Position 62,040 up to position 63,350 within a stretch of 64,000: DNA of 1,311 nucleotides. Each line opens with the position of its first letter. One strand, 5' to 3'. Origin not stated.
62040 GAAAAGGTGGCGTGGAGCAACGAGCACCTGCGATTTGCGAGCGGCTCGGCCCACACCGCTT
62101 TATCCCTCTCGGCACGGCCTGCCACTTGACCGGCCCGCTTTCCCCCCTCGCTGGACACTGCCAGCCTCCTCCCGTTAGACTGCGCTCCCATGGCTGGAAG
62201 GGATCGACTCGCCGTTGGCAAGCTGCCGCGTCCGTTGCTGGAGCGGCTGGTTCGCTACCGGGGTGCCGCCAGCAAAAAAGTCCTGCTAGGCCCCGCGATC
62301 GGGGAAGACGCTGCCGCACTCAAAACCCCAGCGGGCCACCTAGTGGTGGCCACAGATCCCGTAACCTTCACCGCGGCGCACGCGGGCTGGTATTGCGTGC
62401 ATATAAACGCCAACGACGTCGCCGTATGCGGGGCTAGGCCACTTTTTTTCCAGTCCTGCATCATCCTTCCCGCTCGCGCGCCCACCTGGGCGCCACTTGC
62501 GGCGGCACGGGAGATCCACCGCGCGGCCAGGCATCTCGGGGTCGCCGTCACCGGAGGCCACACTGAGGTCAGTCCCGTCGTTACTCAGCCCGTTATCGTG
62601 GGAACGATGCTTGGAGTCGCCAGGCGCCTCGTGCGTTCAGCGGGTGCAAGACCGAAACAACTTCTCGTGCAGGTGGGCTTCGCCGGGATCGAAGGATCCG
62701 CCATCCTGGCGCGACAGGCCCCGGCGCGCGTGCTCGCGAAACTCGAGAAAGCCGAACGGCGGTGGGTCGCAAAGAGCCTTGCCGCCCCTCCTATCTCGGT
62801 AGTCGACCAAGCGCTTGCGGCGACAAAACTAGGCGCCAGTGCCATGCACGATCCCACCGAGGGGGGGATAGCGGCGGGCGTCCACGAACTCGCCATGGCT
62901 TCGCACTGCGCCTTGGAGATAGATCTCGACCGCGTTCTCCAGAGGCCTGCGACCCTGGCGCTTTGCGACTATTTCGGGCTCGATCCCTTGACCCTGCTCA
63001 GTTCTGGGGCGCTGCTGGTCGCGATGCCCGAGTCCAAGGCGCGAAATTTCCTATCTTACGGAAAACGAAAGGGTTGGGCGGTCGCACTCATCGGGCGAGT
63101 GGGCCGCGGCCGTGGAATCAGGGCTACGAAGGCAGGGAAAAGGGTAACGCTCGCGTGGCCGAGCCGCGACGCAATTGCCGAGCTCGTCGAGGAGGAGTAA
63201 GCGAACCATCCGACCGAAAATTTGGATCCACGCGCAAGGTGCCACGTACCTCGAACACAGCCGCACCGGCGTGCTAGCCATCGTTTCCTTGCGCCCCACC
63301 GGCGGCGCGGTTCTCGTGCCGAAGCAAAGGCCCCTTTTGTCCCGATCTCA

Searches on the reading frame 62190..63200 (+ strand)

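Call 33: search_protein_families(library=pfam, proteins=[window:62190-63200:+], max_evalue=0.001)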
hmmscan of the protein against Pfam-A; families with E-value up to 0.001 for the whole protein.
window:62190-63200:+ (336 aa): 2 families
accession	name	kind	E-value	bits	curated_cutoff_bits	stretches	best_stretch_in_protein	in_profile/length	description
PF00586.29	AIRS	-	3.7e-19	69.6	24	1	38-144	1-112/112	AIR synthase related protein, N-terminal domain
PF02769.27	AIRS_C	-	1.7e-15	57.9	23.1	1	157-311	4-152/156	AIR synthase related protein, C-terminal domain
